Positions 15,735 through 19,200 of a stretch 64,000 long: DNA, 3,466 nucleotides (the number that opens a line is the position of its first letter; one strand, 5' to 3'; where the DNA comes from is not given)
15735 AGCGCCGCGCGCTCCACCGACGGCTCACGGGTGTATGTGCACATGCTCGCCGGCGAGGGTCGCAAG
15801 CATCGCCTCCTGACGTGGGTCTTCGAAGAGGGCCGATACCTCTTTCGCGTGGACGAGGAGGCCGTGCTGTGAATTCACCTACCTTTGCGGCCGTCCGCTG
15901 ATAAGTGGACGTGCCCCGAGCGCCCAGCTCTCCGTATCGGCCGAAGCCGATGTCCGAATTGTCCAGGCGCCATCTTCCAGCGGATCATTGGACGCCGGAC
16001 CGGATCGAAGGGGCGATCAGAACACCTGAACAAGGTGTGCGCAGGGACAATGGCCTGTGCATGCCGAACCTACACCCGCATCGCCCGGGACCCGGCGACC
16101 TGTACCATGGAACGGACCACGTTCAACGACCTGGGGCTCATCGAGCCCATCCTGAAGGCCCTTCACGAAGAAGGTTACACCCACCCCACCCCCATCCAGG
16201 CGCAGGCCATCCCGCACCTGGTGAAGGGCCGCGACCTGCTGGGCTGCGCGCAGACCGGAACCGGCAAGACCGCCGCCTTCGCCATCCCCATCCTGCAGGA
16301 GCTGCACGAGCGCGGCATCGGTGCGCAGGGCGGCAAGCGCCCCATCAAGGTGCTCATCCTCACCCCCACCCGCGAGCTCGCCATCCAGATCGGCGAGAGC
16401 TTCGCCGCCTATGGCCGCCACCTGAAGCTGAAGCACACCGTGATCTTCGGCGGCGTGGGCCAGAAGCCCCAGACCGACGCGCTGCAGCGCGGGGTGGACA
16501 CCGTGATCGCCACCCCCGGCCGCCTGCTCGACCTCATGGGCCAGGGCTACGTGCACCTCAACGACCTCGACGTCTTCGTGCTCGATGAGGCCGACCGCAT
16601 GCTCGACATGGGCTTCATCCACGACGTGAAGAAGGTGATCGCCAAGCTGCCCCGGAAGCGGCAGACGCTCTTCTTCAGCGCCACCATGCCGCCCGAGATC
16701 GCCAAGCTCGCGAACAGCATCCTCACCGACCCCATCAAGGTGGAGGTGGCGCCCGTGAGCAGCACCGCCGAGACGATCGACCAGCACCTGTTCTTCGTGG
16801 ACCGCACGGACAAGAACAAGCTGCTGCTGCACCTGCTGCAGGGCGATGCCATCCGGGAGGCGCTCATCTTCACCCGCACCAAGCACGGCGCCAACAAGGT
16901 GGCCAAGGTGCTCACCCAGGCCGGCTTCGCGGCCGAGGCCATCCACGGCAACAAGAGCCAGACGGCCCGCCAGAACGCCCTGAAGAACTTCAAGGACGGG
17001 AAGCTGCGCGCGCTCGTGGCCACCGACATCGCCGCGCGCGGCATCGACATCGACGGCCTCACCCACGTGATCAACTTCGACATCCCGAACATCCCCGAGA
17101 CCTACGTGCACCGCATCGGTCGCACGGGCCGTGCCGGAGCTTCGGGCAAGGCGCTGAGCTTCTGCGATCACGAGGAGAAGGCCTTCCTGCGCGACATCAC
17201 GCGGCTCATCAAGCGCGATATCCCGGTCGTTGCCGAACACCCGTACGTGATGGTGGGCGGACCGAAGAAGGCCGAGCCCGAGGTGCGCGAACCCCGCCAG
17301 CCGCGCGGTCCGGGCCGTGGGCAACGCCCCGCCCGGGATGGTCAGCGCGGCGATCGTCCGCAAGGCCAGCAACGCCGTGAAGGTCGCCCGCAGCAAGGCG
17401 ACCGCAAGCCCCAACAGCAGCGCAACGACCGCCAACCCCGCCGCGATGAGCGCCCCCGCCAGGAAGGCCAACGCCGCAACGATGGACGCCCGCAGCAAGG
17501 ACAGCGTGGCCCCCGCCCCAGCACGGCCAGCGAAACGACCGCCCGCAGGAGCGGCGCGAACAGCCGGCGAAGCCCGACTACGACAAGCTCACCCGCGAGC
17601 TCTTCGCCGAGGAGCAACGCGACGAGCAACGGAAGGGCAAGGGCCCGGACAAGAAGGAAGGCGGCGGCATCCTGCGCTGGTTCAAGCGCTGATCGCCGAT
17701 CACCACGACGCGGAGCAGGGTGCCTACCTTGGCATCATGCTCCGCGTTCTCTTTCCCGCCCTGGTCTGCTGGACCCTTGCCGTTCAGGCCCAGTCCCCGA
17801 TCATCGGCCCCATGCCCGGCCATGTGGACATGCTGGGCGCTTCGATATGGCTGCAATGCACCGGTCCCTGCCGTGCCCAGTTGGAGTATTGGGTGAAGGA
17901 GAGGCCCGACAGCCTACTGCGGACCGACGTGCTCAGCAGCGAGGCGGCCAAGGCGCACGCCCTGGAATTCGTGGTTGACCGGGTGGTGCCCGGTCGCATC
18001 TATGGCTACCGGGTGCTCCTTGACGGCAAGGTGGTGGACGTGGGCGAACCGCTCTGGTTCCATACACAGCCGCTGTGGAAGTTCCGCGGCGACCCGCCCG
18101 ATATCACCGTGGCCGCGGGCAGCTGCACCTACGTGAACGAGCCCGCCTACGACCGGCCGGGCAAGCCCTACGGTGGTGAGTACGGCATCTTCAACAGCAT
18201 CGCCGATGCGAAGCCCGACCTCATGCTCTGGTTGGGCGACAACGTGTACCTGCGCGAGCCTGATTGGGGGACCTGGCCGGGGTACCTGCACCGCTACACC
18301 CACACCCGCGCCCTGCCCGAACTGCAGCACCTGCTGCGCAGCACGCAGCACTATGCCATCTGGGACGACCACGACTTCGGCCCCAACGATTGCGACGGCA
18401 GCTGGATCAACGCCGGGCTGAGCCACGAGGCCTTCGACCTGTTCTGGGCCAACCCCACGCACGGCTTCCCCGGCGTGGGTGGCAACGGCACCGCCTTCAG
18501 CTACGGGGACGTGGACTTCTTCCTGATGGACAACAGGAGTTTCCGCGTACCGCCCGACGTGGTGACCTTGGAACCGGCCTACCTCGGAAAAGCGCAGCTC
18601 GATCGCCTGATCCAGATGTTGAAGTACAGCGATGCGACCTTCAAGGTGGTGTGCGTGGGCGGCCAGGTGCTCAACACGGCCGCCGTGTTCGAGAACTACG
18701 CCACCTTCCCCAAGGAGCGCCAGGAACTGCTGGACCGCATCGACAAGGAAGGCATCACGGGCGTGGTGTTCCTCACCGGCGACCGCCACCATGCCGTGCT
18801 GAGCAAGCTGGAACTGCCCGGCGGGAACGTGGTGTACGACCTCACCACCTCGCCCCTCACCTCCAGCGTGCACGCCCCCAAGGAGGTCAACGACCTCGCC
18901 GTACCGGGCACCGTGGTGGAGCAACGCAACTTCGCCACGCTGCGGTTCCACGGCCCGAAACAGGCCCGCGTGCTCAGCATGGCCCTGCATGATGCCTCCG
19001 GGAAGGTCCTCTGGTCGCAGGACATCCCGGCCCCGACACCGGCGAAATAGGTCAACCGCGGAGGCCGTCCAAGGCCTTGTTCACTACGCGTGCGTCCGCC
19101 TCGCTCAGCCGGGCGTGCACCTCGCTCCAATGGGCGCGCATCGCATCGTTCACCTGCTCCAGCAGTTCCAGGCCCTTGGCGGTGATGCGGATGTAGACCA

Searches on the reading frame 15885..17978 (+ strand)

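Call 22: search_protein_families(library=pfam, proteins=[window:15885-17978:+], max_evalue=0.001)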
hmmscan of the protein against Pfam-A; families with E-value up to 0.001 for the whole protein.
window:15885-17978:+ (697 aa): 3 families
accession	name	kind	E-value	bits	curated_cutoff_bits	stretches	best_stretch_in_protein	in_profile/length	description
PF00270.35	DEAD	-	6.5e-49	166.3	26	1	102-274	1-166/167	DEAD/DEAH box helicase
PF00271.37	Helicase_C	-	1.6e-30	106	23.5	1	310-418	2-110/110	Helicase conserved C-terminal domain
PF04851.21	ResIII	-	1.8e-06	28.4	22.5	1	103-268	6-162/164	Type III restriction enzyme, res subunit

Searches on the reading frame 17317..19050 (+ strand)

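Call 22: search_protein_families(library=pfam, proteins=[window:17317-19050:+], max_evalue=0.001)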
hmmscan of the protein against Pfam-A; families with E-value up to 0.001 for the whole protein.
window:17317-19050:+ (577 aa): 2 families
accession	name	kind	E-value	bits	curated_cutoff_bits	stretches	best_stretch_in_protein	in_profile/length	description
PF09423.15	PhoD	-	5e-20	72.3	27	1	393-524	147-301/343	PhoD-like phosphatase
PF25077.1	DUF7800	-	9.9e-06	26.1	27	1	162-240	5-76/89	Domain of unknown function (DUF7800)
